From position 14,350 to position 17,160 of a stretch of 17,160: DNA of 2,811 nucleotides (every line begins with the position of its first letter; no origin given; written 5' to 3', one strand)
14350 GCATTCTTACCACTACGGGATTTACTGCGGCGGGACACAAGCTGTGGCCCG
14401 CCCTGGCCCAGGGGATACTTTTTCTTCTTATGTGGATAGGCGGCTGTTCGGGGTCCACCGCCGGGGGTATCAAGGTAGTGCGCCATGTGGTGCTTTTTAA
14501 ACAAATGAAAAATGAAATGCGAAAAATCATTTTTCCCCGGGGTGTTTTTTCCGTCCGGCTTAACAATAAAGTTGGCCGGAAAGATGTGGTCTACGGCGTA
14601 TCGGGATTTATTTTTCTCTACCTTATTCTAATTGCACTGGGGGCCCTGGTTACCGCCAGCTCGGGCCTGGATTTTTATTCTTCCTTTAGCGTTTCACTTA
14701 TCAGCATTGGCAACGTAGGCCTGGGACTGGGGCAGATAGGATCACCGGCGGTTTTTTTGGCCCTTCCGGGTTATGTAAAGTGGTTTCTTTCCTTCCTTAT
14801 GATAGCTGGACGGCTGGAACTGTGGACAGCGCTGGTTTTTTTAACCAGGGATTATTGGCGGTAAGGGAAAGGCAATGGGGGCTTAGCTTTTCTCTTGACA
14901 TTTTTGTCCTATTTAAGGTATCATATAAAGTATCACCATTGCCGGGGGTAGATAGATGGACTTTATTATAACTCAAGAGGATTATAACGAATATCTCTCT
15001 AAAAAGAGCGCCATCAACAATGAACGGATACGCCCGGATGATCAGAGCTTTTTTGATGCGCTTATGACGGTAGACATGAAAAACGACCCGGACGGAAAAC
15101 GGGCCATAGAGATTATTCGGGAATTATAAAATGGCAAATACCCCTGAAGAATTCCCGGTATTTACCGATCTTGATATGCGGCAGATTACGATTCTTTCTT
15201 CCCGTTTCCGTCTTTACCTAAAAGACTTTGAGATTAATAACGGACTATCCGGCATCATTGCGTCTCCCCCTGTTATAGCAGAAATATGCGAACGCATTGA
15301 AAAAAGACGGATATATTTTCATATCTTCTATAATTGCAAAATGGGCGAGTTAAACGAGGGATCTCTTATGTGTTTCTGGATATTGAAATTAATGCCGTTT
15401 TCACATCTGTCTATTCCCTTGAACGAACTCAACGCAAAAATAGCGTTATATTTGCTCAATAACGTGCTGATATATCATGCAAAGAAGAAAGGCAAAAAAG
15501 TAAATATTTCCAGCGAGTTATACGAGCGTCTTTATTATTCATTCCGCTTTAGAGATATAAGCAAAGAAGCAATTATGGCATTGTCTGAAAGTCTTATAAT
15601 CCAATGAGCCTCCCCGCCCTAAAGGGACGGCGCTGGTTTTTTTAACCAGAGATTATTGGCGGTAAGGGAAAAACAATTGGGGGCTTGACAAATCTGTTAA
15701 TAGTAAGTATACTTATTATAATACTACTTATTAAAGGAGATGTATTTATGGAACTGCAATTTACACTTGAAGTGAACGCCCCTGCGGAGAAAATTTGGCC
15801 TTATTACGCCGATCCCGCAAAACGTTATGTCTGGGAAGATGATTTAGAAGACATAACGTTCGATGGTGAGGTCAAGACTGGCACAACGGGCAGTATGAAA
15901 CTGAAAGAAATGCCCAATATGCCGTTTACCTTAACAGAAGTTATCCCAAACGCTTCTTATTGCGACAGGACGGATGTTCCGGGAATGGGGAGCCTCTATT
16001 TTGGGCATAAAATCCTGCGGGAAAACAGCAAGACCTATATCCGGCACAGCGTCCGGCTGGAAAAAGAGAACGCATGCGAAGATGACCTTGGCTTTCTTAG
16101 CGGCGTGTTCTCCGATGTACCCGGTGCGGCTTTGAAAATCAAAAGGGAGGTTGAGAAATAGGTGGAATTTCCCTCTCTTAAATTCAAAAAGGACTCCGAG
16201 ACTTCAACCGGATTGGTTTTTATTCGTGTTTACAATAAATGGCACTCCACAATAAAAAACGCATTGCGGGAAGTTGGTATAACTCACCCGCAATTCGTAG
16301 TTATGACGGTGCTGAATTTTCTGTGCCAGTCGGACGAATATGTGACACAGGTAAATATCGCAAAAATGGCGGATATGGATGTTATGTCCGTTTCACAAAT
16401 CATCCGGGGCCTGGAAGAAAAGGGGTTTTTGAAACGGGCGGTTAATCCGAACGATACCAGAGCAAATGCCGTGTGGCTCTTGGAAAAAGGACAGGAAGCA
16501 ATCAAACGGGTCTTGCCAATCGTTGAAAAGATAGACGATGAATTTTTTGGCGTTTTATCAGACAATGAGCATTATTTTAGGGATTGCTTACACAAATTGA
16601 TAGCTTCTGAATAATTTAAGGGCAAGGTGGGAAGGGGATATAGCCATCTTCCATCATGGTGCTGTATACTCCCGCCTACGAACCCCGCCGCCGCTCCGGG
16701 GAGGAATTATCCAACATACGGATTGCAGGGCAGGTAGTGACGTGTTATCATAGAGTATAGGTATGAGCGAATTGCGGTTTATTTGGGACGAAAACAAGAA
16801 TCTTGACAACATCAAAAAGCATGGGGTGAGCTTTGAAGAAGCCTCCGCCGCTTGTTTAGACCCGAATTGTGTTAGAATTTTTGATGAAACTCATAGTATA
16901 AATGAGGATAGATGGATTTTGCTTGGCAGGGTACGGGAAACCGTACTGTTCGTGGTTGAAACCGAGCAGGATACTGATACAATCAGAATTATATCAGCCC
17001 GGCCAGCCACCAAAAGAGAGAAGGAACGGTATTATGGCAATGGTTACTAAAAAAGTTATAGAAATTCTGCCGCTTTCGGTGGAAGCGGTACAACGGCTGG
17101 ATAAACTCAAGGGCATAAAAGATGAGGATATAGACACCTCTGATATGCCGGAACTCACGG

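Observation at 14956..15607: Uncharacterised coupled gene pair (57-aa acidic, 158-aa basic) as a candidate novel toxin-antitoxin or defence-type module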

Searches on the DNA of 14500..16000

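Call 87: search_rna_families(source=window, start=14500, end=16000, threshold=evalue, max_evalue=1)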
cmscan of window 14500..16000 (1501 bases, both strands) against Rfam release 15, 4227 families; matches with E-value up to 1: 0.
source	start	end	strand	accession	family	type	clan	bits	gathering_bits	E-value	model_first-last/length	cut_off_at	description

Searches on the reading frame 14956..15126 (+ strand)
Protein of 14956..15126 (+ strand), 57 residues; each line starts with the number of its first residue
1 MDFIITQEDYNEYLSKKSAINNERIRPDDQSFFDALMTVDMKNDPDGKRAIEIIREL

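Call 4: search_protein_families(library=pfam, proteins=[window:14956-15126:+], max_evalue=1)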
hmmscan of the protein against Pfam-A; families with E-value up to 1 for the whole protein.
window:14956-15126:+ (57 aa): 0 families

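Call 6: search_protein_families(library=ncbifam, proteins=[window:14956-15126:+], max_evalue=10)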
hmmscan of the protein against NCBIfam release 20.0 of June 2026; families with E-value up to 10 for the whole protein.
window:14956-15126:+ (57 aa): 1 family
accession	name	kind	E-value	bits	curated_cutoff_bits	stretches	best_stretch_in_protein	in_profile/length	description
TIGR01420.1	pilT_fam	subfamily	0.046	12.9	319.1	1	3-46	153-197/343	PilT/PilU family type 4a pilus ATPase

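Call 7: search_protein_families(library=padloc, proteins=[window:14956-15126:+], max_evalue=10)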
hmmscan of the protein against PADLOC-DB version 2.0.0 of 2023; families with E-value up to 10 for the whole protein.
window:14956-15126:+ (57 aa): 0 families

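Call 8: search_protein_families(library=phrogs, proteins=[window:14956-15126:+], max_evalue=10)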
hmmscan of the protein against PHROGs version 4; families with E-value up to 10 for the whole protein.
window:14956-15126:+ (57 aa): 1 family
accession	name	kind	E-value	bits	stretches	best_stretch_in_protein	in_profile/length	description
phrog_30529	-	unknown function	0.091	13.7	1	20-57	22-59/59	-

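Call 11: find_homologous_proteins(query=window:14956-15126:+, max_evalue=0.01)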
Query window:14956-15126:+ (57 aa): 20 proteins with E <= 0.01 among 20 candidates.
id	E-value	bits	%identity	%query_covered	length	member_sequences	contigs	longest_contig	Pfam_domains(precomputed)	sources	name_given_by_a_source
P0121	1.2e-29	117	100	100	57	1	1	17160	-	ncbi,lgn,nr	ncbi:hypothetical protein AGMMS50230_16480 [Spirochaetia bacterium]|nr:hypothetical protein AGMMS502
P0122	3.2e-22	94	81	100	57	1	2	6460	-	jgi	jgi:hypothetical protein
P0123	8.0e-22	93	79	100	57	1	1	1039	-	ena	-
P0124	3.0e-21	91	77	100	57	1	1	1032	-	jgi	jgi:hypothetical protein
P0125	3.7e-21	91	77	100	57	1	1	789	-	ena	-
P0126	4.6e-21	91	77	100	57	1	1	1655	-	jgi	-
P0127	1.2e-20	89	72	100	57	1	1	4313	-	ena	-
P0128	1.4e-20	89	72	100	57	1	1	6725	-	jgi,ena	-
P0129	1.4e-20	89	75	100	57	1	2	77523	-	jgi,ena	-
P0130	1.9e-20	89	72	100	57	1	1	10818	-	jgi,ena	-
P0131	1.9e-20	89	75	100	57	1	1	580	-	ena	-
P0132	4.5e-20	88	74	100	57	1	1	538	-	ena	-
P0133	9.1e-20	87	72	100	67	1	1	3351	-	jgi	jgi:hypothetical protein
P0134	3.1e-19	85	75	93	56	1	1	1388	-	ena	-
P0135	4.8e-19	84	72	100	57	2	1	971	-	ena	-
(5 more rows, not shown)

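Call 50: predict_structure(alignment_id=A3)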
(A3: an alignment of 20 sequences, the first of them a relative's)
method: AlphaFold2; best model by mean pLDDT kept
length: 57 residues; sequences in the alignment: 20
mean_pLDDT: 69.1   pTM: 0.34
mean pLDDT of the five models: 69.1, 66.2, 64.5, 63.2, 58.7
residues with pLDDT >= 90: 0; 70-90: 35; 50-70: 20; < 50: 2
segments of 3 or more residues with pLDDT < 50: none
pLDDT, mean of each block of 10 residues (from residue 1): 69 65 57 76 75 74
secondary structure, 60 per line:
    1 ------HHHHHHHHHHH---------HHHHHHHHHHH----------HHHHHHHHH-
elements in order: H7-17 H27-37 H48-56

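Call 66: search_solved_structures(query=A4, max_evalue=10, show_alignments=3)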
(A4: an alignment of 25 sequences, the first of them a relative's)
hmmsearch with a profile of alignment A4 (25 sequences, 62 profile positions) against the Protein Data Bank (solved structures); distinct sequences matched with E-value up to 10: 1.
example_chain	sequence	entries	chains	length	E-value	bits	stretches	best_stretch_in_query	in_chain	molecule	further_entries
7l4a_A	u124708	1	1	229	0.67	12.8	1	10-60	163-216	Cytidylate kinase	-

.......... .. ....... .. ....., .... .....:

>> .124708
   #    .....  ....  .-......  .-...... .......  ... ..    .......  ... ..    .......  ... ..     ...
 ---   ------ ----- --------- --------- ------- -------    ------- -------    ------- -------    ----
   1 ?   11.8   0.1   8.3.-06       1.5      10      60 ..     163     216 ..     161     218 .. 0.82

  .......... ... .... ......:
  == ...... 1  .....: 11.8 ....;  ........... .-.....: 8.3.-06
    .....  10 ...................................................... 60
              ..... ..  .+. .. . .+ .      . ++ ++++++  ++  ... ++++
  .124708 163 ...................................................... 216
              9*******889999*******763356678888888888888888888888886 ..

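Call 67: search_protein_families(library=pfam, alignment_id=A4, max_evalue=1)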
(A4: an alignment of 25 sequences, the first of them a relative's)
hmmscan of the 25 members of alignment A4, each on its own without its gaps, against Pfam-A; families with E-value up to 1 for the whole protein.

A. member 1, P0121 (57 aa): 0 families

B. families by the number of members that match (of 25 scanned): 6 families
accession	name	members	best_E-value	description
PF00668.25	Condensation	2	0.12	Condensation domain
PF15976.11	CooC_C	1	0.025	CS1-pili formation C-terminal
PF12776.13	Myb_DNA-bind_3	1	0.077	Myb/SANT-like DNA-binding domain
PF03937.21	Sdh5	1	0.1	Flavinator of succinate dehydrogenase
PF24434.1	DUF7557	1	0.12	Family of unknown function (DUF7557)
PF19827.4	DUF6308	1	0.13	Family of unknown function (DUF6308)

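Call 81: find_encoding_contigs(protein=P0129, flank=4000, max_places=2)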
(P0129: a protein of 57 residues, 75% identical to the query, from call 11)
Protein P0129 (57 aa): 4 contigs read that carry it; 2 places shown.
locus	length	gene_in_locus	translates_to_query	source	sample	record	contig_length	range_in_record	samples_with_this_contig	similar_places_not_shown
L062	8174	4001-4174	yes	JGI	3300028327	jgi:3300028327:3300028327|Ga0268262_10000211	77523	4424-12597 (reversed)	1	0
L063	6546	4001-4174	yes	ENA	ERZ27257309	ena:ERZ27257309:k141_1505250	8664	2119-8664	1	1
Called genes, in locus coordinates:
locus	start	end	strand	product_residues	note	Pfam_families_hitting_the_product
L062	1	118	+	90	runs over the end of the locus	-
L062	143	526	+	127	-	-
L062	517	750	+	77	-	PF19807:DUF6290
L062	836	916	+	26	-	-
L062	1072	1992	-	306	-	PF12784:PDDEXK_2, PF27070:HTH_Rpn_C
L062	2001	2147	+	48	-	-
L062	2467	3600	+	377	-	PF13609:Porin_4 (weak)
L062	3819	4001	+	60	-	-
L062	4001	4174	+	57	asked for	-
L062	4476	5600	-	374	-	-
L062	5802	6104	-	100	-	PF05016:ParE_toxin, PF15781:ParE-like_toxin (weak)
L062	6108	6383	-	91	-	PF02604:PhdYeFM_antitox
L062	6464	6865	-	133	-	PF01850:PIN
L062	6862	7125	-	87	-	PF02604:PhdYeFM_antitox (weak)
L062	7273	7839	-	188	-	-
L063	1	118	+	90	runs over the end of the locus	-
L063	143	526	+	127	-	-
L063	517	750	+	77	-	PF19807:DUF6290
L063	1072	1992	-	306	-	PF12784:PDDEXK_2, PF27070:HTH_Rpn_C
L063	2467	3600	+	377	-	PF13609:Porin_4 (weak)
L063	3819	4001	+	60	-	-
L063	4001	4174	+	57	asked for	-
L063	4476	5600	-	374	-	-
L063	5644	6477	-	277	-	PF00589:Phage_integrase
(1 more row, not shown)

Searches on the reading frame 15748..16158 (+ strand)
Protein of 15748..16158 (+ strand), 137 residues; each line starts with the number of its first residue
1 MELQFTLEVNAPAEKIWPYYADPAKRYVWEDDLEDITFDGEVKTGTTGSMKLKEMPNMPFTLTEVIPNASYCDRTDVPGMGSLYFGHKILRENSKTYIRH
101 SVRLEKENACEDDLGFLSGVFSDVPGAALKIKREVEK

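Call 4: search_protein_families(library=pfam, proteins=[window:15748-16158:+], max_evalue=1)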
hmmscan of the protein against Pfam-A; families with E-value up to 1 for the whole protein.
window:15748-16158:+ (137 aa): 1 family
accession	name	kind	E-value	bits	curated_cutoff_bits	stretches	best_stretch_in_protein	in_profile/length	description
PF10604.15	Polyketide_cyc2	-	0.003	18.3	27.4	1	6-67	7-70/142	Polyketide cyclase / dehydrase and lipid transport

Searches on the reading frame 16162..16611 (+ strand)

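Call 4: search_protein_families(library=pfam, proteins=[window:16162-16611:+], max_evalue=1)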
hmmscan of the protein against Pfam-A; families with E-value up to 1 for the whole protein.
window:16162-16611:+ (150 aa): 15 families
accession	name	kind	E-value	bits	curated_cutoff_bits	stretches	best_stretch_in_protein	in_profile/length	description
PF01047.28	MarR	-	2.3e-08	34.2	24.6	1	40-100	1-57/59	MarR family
PF22381.2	Staph_reg_Sar_Rot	-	1.7e-07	31.6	27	1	31-116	3-84/85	Transcriptional regulator SarA/Rot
PF12802.13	MarR_2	-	2e-07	31.5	27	1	47-101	7-61/61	MarR family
PF21984.2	DnaD_N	-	0.00031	21.3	27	1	37-98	11-73/101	DnaD N-terminal domain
PF17007.11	HTH_micro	-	0.0031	16.8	27.3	1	48-95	94-142/454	HTH-like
PF16221.11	HTH_47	-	0.0033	17.4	27.1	1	44-91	30-77/78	winged helix-turn-helix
PF13412.12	HTH_24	-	0.0086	16.1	21.9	1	51-91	9-48/48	Winged helix-turn-helix DNA-binding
PF13463.12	HTH_27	-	0.017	15.8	22.2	1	50-110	8-68/68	Winged helix DNA-binding domain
PF04963.19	Sigma54_CBD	-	0.026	14.7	22.9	1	61-125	17-75/185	Sigma-54 factor, core binding domain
PF09202.17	Rio2_N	-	0.053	14.3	27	1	41-93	5-57/82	Rio2, N-terminal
PF10007.15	DUF2250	-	0.096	13.3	24.4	1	64-93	26-55/93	Uncharacterized protein conserved in archaea (DUF2250)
PF09339.16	HTH_IclR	-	0.1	12.8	22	1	48-92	6-50/52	IclR helix-turn-helix domain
PF08784.17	RPA_C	-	0.15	13.2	22.6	1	38-90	47-99/106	Replication protein A C terminal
PF04311.20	DUF459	-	0.17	11.7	27.2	1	4-48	25-65/197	Protein of unknown function (DUF459)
PF13545.12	HTH_Crp_2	-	0.23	11.9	27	1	61-92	23-55/70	Crp-like helix-turn-helix domain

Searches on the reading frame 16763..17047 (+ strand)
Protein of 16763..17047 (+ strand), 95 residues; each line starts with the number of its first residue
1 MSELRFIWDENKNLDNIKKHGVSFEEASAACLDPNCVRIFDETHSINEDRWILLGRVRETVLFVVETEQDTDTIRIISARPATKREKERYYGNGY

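Call 4: search_protein_families(library=pfam, proteins=[window:16763-17047:+], max_evalue=1)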
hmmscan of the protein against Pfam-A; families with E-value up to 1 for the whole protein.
window:16763-17047:+ (95 aa): 1 family
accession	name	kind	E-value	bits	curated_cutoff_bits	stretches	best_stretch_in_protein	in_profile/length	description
PF04365.19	BrnT_toxin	-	1.7e-26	92.8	34.5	1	8-86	1-77/77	Ribonuclease toxin, BrnT, of type II toxin-antitoxin system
